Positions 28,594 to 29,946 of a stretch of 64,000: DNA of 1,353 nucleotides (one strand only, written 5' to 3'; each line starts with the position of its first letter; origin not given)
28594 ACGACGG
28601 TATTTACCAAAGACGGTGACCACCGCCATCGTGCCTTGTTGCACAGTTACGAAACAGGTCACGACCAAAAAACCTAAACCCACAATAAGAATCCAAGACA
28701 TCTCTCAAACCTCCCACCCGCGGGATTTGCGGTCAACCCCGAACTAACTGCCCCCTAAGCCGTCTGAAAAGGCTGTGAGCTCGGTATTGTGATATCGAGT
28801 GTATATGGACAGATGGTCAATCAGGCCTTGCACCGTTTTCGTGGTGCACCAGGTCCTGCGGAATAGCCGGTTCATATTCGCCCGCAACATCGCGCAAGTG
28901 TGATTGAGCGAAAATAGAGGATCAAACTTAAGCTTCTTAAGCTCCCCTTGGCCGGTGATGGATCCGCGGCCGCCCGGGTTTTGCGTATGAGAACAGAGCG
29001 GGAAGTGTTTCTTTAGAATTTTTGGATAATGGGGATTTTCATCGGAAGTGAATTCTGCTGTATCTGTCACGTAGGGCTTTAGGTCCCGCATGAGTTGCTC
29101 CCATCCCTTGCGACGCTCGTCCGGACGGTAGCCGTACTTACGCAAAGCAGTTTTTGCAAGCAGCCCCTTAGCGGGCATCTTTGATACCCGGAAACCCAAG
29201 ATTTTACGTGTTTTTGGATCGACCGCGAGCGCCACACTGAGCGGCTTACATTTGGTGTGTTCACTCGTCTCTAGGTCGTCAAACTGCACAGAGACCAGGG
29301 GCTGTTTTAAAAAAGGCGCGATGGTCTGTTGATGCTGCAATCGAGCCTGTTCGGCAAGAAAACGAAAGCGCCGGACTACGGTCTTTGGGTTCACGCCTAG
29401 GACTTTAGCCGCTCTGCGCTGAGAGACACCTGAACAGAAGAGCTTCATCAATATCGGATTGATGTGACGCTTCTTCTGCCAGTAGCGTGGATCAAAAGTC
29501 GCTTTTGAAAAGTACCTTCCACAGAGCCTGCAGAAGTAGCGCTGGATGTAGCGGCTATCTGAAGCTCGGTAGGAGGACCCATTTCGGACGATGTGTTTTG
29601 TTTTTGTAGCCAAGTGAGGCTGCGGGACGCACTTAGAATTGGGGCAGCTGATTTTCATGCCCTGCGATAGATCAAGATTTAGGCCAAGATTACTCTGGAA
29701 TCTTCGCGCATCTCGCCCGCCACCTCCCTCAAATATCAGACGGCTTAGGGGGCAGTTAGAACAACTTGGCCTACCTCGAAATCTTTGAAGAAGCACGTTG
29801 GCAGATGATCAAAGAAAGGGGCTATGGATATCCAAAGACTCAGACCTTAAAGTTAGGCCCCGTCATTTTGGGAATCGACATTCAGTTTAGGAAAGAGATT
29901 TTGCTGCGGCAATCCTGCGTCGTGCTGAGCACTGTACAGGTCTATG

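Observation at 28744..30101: IS1-family element with perfect 24-bp inverted repeats, no target-site duplication, abutting a 5'-truncated thioesterase gene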

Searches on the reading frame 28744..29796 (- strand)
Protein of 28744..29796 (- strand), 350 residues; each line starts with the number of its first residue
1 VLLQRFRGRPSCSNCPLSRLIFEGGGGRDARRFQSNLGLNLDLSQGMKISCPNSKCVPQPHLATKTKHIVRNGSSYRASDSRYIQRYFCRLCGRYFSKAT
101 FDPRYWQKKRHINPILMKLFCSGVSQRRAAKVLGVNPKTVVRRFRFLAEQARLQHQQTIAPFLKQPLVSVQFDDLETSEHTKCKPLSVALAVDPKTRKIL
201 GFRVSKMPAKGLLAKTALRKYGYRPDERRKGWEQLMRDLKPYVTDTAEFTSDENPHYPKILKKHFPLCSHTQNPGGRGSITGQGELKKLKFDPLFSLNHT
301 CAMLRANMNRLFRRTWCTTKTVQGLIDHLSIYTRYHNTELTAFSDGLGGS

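Call 4: search_protein_families(library=pfam, proteins=[window:28744-29796:-], max_evalue=0.1)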
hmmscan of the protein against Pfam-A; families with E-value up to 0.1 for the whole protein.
window:28744-29796:- (350 aa): 2 families
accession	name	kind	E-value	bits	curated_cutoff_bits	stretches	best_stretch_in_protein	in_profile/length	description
PF13384.12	HTH_23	-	0.03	14.6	24.6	1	118-142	12-36/50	Homeodomain-like domain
PF20432.4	Xre-like-HTH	-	0.096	13.4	25.8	0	122-151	22-48/63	Antitoxin Xre-like helix-turn-helix domain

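Call 6: search_protein_families(library=ncbifam, proteins=[window:28744-29796:-], max_evalue=1)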
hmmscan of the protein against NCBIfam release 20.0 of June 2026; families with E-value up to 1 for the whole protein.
window:28744-29796:- (350 aa): 5 families
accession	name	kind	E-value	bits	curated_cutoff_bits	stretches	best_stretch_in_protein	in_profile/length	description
NF033558.1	transpos_IS1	equivalog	2.1e-11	44.1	100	1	65-269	5-175/199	IS1 family transposase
NF033543.2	transpos_IS256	equivalog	0.0019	17.3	150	1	61-133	10-85/338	IS256 family transposase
NF033547.1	transpos_IS1595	equivalog_domain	0.0048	16.8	75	1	116-264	12-153/215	IS1595 family transposase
NF050000.1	IS1_IS1595_Zn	domain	0.015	15.9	28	1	67-97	7-32/34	IS1/IS1595 family N-terminal zinc-binding domain-containing protein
NF033550.5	transpos_ISL3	equivalog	0.026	13.6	180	1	85-157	48-121/370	ISL3 family transposase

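Call 7: search_protein_families(library=phrogs, proteins=[window:28744-29796:-], max_evalue=1)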
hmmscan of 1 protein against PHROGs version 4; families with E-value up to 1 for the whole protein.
window:28744-29796:- (350 aa): 9 families
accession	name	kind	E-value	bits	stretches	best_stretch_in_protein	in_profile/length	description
phrog_1191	-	integration and excision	0.0004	21.4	1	64-145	12-85/90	transposase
phrog_3865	-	unknown function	0.0068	17.7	1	122-145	23-46/74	-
phrog_517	-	DNA, RNA and nucleotide metabolism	0.092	14.6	1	119-143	97-121/128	HTH DNA binding protein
phrog_9697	-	unknown function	0.12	13.1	1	115-151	14-50/164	-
phrog_4005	-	unknown function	0.22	12.8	1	67-95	30-58/75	-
phrog_6254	-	DNA, RNA and nucleotide metabolism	0.28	12.5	1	31-109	39-117/154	HNH endonuclease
phrog_6544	-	unknown function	0.3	11.4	1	87-134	27-74/248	-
phrog_23023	-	unknown function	0.31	12.3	1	74-100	8-33/120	-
phrog_125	-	DNA, RNA and nucleotide metabolism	0.43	11.1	1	112-160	169-216/254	DNA invertase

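Call 15: find_homologous_proteins(query=window:28747-29658:-, max_evalue=0.001)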
Query window:28747-29658:- (304 aa): 5031 proteins with E <= 0.001 among 5688 candidates; the best 120 are listed.
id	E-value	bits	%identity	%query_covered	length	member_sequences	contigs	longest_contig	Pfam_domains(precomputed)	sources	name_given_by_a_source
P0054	9.4e-209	710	100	100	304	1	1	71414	-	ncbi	-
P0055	8.0e-156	536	75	100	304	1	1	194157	-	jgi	jgi:transposase-like protein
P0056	9.9e-140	483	71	100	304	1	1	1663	-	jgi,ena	-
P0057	4.4e-139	481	69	100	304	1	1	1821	-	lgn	-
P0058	1.8e-137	476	69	100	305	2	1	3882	-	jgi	jgi:transposase-like protein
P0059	6.8e-137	474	71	97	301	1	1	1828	-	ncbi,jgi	jgi:transposase-like protein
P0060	5.8e-134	464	67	100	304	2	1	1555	-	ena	-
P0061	1.9e-132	459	67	100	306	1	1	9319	-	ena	-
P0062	2.1e-132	459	68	97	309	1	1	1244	-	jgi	jgi:transposase-like protein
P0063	6.6e-132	458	67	98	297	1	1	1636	-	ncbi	-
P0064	6.7e-132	458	67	99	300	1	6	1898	-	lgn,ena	-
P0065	1.2e-130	454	67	100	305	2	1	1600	-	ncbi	-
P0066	2.9e-130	452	66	100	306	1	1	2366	-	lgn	-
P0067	1.5e-129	450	68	97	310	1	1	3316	-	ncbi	-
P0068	8.8e-129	447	67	100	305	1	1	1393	-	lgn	-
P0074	3.1e-127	442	88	72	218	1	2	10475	-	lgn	-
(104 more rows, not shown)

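Call 17: find_related_loci(query=A1, collection=genome_contigs, flank=2500)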
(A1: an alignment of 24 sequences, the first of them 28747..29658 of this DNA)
Query A1 (304 aa) in genome_contigs; peptide patterns used: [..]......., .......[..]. (x = any residue, [..] = any of these).
148 stretches matched a pattern; 87 encode a relative of the query (tblastn E <= 1e-3); the best 80 are kept; 80 distinct loci.
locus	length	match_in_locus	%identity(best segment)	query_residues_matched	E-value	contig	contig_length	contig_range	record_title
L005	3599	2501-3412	65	1-304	8e-132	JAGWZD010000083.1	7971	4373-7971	MAG: Bdellovibrionales bacterium isolate REEB505 contig-150_16317, whole genome shotgun sequence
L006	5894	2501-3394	63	1-295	2e-123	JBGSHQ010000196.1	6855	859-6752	MAG: Bdellovibrionia bacterium isolate JTS-AC109 k141_3013334, whole genome shotgun sequence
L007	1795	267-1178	61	1-304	7e-130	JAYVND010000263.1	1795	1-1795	MAG: Bdellovibrionales bacterium isolate GL65_DN_concoct_201 GL65_DN_concoct_201_262, whole genome shotgun sequence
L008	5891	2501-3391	60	1-297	2e-120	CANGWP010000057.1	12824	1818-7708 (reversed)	MAG: Bdellovibrionales bacterium isolate RE-15aug16-115 genome assembly, contig: RE-15aug16-C7333, whole genome shotgun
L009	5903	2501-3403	59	1-294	6e-120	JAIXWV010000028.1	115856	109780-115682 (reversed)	MAG: Proteobacteria bacterium isolate D4_MAG_00031 pond_D4_MAG_00031_000000000036, whole genome shotgun sequence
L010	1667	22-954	59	1-304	5e-128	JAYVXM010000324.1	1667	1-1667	MAG: Bdellovibrionales bacterium isolate GL85_DN_concoct_39 GL85_DN_concoct_39_323, whole genome shotgun sequence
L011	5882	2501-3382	63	1-295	3e-119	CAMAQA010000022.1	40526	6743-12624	MAG: Bacteriovorax stolpii isolate AE-24oct19-148 genome assembly, contig: AE-24oct19-C1029, whole genome shotgun sequen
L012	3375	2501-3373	60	1-291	3e-119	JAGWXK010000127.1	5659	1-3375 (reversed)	MAG: Bdellovibrionales bacterium isolate REEB465 contig-150_24874, whole genome shotgun sequence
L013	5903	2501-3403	58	1-294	2e-118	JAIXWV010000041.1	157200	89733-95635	MAG: Proteobacteria bacterium isolate D4_MAG_00031 pond_D4_MAG_00031_000000000043, whole genome shotgun sequence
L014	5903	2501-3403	59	1-294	1e-118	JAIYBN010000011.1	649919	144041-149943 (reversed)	MAG: Proteobacteria bacterium isolate E1_MAG_00048 pond_E1_MAG_00048_000000000006, whole genome shotgun sequence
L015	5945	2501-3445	58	1-304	3e-118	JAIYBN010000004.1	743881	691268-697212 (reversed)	MAG: Proteobacteria bacterium isolate E1_MAG_00048 pond_E1_MAG_00048_000000000011, whole genome shotgun sequence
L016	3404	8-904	61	5-304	7e-119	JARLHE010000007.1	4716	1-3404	MAG: Oligoflexia bacterium isolate MAG_CO165 MetaCoAG_Bin_165_Oxic_k141_222829, whole genome shotgun sequence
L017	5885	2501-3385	59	1-295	5e-118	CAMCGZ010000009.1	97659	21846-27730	MAG: Bdellovibrio sp. ZAP7 isolate MsE-30jul19-120 genome assembly, contig: MsE-30jul19-C272, whole genome shotgun seque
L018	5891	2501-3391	60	1-297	1e-117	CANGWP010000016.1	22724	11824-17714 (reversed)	MAG: Bdellovibrionales bacterium isolate RE-15aug16-115 genome assembly, contig: RE-15aug16-C2635, whole genome shotgun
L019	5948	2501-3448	58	1-304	8e-118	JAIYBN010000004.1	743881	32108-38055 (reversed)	MAG: Proteobacteria bacterium isolate E1_MAG_00048 pond_E1_MAG_00048_000000000011, whole genome shotgun sequence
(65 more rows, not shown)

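Call 26: search_protein_families(library=ncbifam, alignment_id=A1, max_evalue=0.01)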
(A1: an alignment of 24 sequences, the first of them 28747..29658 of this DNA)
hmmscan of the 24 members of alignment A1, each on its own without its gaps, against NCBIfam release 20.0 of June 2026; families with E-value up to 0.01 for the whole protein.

A. member 1, window:28747-29658:- (304 aa): 3 families
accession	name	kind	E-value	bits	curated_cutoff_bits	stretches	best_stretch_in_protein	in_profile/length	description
NF033558.1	transpos_IS1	equivalog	1.4e-11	44.8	100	1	19-223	5-175/199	IS1 family transposase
NF033543.2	transpos_IS256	equivalog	0.0012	18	150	1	15-87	10-85/338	IS256 family transposase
NF033547.1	transpos_IS1595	equivalog_domain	0.0034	17.3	75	1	70-218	12-153/215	IS1595 family transposase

B. families by the number of members that match (of 24 scanned): 7 families
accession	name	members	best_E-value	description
NF033558.1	transpos_IS1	24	1.4e-11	IS1 family transposase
NF033550.5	transpos_ISL3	13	1.7e-05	ISL3 family transposase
NF033543.2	transpos_IS256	2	0.0012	IS256 family transposase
TIGR01884.1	cas_HTH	1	0.00021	CRISPR-associated CARF protein Csa3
NF033547.1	transpos_IS1595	1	0.0034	IS1595 family transposase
NF040595.1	HTH_Cbp1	1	0.0078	CRISPR DNA repeat-binding protein Cbp1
NF001659.0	PRK00430.1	1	0.0095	DNA-binding transcriptional regulator Fis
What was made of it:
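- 28744..29658 (-): Transposase CDS, 304 aa plus stop. It has an N-terminal CxxxxC...CxxC zinc finger, an HTH, and an RNase-H-fold catalytic domain with invariant D127/D128 (QFDDLET) and D206 (SDENPHY). NCBIfam IS1 E 1.4e-11 (calls 6, 26).
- On IS1 family (insertion sequences): All 24 relatives hit the model and none reaches the cutoff (calls 6, 26).
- On IS1595 family: 17.3 bits, E 0.0034; only 1 of 24 relatives hits (calls 6, 26).
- Closest known: IS1 of Escherichia coli. Same: The NCBIfam IS1 model is the best transposase hit for all 24 relatives tested (E down to 1.4e-11, call 26).
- Closest known: IS1595 family. Same: There are weak hits to the NCBIfam IS1595 model (E 0.003) and to the shared IS1/IS1595 zinc-binding domain model (E 0.015) (calls 6, 26).
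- Closest known: IS1595 family. Different: The HMM score is much weaker than for IS1 (17 vs 45 bits), and only 1 of 24 relatives hits the model (call 26).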

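Call 32: find_encoding_contigs(protein=P0074, flank=3000, max_places=4)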
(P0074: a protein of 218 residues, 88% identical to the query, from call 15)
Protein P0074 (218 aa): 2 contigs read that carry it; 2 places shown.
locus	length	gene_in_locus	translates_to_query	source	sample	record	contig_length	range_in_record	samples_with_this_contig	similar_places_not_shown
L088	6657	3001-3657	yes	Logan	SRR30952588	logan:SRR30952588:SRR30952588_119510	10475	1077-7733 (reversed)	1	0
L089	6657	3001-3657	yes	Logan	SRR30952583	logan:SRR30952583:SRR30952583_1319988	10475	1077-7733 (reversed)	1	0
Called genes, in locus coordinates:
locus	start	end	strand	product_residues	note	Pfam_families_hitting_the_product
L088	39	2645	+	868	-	PF00675:Peptidase_M16, PF05193:Peptidase_M16_C, PF00675:Peptidase_M16 (weak), PF05193:Peptidase_M16_C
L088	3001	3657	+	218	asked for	-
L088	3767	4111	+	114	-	-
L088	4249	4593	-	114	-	-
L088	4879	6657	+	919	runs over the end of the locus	PF05342:Peptidase_M26_N (faint)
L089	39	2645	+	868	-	PF00675:Peptidase_M16, PF05193:Peptidase_M16_C, PF00675:Peptidase_M16 (weak), PF05193:Peptidase_M16_C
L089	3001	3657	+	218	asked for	-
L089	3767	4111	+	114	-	-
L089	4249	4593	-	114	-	-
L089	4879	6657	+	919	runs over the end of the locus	PF05342:Peptidase_M26_N (faint)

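Call 33: find_encoding_contigs(protein=P0055, flank=3000, max_places=4)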
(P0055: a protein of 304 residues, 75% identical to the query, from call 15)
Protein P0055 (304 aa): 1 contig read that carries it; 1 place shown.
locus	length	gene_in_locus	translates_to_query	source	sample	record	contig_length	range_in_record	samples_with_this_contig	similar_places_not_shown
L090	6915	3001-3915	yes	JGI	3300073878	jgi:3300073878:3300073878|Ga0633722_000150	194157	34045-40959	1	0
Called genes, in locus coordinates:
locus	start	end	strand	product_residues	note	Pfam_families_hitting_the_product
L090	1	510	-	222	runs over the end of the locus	PF00730:HhH-GPD, PF00633:HHH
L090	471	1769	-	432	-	PF20510:HgmA_N, PF04209:HgmA_C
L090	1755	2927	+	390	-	-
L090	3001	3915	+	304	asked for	-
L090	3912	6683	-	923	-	PF07517:SecA_DEAD, PF00270:DEAD (faint), PF01043:SecA_PP_bind, PF21090:P-loop_SecA, PF07516:SecA_SW, PF02810:SEC-C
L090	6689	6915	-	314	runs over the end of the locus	PF01551:Peptidase_M23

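Call 40: predict_structure(alignment_id=A1)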
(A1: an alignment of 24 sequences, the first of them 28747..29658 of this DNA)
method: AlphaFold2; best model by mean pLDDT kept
length: 304 residues; sequences in the alignment: 24
mean_pLDDT: 78.4   pTM: 0.74
mean pLDDT of the five models: 78.4, 78.4, 78.3, 77.6, 77.4
residues with pLDDT >= 90: 88; 70-90: 139; 50-70: 46; < 50: 31
segments of 3 or more residues with pLDDT < 50: 229-253, 301-304
pLDDT, mean of each block of 10 residues (from residue 1): 77 60 87 87 89 82 87 83 90 91 93 92 85 66 86 90 83 86 92 94 79 88 75 40 42 49 58 74 88 75 39
secondary structure, 60 per line:
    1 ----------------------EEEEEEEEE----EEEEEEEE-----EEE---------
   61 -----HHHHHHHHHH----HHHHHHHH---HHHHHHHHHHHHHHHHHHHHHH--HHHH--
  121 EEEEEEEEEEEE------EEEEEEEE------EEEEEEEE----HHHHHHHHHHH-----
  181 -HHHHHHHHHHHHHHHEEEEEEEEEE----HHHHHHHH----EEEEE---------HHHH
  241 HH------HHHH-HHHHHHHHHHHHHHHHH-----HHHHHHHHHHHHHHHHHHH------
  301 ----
elements in order: E23-31 E36-43 E49-51 H66-75 H80-87 H91-112 H115-118 E121-132 E139-146 E153-160 H165-175 H182-196 E197-206 H211-218 E223-227 H237-242 H249-252 H254-270 H276-294
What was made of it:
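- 28744..29658 (-): AlphaFold model pLDDT 78 (call 40).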

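Call 48: fold_search(model_id=the predicted structure, library=viral)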
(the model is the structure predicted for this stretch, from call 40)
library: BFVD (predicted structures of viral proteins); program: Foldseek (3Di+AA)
matches with E <= 10: 686; with E <= 0.001: 2
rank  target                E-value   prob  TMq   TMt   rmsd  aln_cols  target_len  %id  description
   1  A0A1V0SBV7            1.6e-04  1.00  0.40  0.41  11.2       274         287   12  Transposase DDE domain protein [Catovirus CTV1]
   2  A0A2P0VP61            8.2e-04  0.99  0.25  0.27  20.9       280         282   12  Putative transposase [Tetraselmis virus 1]
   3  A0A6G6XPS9            1.0e-03  1.00  0.27  0.32  13.2       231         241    9  (no name in the UniProt tables at hand)
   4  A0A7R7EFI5            3.3e-03  0.75  0.17  0.23  11.6       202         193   11  (no name in the UniProt tables at hand)
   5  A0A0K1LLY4            3.7e-03  0.66  0.18  0.20  18.9       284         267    9  RNaseH [Caulobacter phage Sansa]
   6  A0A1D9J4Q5            3.9e-03  0.99  0.22  0.30  13.1       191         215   12  Pol protein (Fragment) [Human immunodeficiency virus type 1]
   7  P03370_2              4.5e-03  0.99  0.30  0.14  12.6       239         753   10  Gag-Pol polyprotein [Maedi visna virus (strain 1514)]
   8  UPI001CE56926         8.6e-03  0.85  0.23  0.21  10.0       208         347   11  (no name look-up for this kind of identifier)
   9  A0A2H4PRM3            1.2e-02  0.92  0.22  0.36   9.9       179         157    9  ribonuclease H [Proteus phage PM135]
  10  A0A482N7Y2            1.5e-02  0.69  0.19  0.27  24.9       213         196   10  (no name in the UniProt tables at hand)
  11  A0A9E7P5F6            1.9e-02  0.97  0.23  0.24   8.5       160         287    5  (no name in the UniProt tables at hand)
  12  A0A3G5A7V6            2.2e-02  0.89  0.25  0.31  15.1       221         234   14  Exonuclease domain-containing protein [Harvfovirus sp.]
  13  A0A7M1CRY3            2.4e-02  0.51  0.20  0.19  14.9       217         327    8  (no name in the UniProt tables at hand)
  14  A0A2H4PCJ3            2.6e-02  0.69  0.21  0.28  12.7       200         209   12  (no name in the UniProt tables at hand)
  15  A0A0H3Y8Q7            2.9e-02  0.75  0.23  0.19  10.1       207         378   12  NP [University of Giessen virus]
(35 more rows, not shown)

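Call 56: search_protein_families(library=pfam, alignment_id=A1, max_evalue=1)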
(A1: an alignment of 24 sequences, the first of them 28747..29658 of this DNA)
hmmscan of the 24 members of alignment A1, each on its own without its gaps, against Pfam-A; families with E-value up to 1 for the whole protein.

A. member 1, window:28747-29658:- (304 aa): 6 families
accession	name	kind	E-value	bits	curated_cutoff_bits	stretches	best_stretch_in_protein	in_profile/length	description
PF13384.12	HTH_23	-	0.026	14.8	24.6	1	72-96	12-36/50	Homeodomain-like domain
PF15978.11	TnsD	-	0.077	12.5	32.4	1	72-193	193-253/355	Tn7-like transposition protein D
PF13542.12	HTH_Tnp_ISL3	-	0.08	12.9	27.4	1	75-99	25-48/51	Helix-turn-helix domain of transposase family ISL3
PF20432.4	Xre-like-HTH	-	0.13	13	25.8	1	76-105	22-48/63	Antitoxin Xre-like helix-turn-helix domain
PF02954.25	HTH_8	-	0.15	12.3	22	1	80-97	21-38/42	Bacterial regulatory protein, Fis family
PF00872.24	Transposase_mut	-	0.2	10.9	21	0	49-86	87-123/379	Transposase, Mutator family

B. families by the number of members that match (of 24 scanned): 38 families (the first 25 are shown)
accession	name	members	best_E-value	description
PF15978.11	TnsD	16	0.0001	Tn7-like transposition protein D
PF13384.12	HTH_23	12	0.019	Homeodomain-like domain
PF20432.4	Xre-like-HTH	8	0.0062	Antitoxin Xre-like helix-turn-helix domain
PF13542.12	HTH_Tnp_ISL3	7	0.00014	Helix-turn-helix domain of transposase family ISL3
PF13551.12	HTH_29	6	0.0015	Winged helix-turn helix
PF05225.22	HTH_psq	5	2.1e-05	helix-turn-helix, Psq domain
PF12171.14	zf-C2H2_jaz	5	0.0082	Zinc-finger double-stranded RNA-binding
PF02954.25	HTH_8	5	0.014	Bacterial regulatory protein, Fis family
PF13936.12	HTH_38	4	0.0016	Helix-turn-helix domain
PF13518.12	HTH_28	4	0.013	Helix-turn-helix domain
PF13730.12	HTH_36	3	0.048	Helix-turn-helix domain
PF13556.12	HTH_30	2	0.033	PucR C-terminal helix-turn-helix domain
PF01363.27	FYVE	2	0.063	FYVE zinc finger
PF00872.24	Transposase_mut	2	0.078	Transposase, Mutator family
PF13412.12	HTH_24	2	0.11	Winged helix-turn-helix DNA-binding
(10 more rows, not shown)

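Call 58: list_cluster_members(proteins=[P0054, P0001])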
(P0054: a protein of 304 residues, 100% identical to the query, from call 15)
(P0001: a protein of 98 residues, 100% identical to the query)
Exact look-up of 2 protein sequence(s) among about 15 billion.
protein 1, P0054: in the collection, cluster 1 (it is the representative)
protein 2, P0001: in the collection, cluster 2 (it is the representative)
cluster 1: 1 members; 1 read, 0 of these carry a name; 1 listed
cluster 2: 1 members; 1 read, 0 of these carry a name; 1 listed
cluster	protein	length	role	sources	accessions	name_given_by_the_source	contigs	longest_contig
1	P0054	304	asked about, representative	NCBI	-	-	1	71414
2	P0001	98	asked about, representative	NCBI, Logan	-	-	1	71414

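Call 66: find_related_loci(query=A1, collection=metagenome_contigs, flank=1200)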
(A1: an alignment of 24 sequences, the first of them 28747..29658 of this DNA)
Query A1 (304 aa) in metagenome_contigs; peptide patterns used: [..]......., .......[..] (x = any residue, [..] = any of these).
257 stretches matched a pattern; 141 encode a relative of the query (tblastn E <= 1e-3); the best 80 are kept; 80 distinct loci.
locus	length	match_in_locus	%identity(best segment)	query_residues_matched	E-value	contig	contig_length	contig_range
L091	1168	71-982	71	1-304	3e-159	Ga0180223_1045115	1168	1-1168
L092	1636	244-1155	67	1-304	2e-149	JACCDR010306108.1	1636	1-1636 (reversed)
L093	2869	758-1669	67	1-304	1e-142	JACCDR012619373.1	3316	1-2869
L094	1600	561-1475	67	1-304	3e-146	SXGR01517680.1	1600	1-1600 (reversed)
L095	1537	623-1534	66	1-304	6e-145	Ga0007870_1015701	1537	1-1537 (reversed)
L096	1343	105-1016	64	1-304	5e-145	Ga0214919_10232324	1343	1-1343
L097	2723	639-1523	65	1-295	7e-135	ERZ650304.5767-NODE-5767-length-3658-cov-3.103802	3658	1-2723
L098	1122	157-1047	66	1-296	8e-143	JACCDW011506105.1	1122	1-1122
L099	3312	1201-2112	64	1-304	6e-130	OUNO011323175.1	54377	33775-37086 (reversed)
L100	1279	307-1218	63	1-304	4e-140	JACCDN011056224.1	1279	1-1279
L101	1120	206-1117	64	1-304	7e-141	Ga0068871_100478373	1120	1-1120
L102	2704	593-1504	63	1-304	9e-131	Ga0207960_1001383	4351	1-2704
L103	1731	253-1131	64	1-294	2e-136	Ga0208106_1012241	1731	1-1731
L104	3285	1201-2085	65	1-295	2e-128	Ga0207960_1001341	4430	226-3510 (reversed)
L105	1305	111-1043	62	1-304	4e-137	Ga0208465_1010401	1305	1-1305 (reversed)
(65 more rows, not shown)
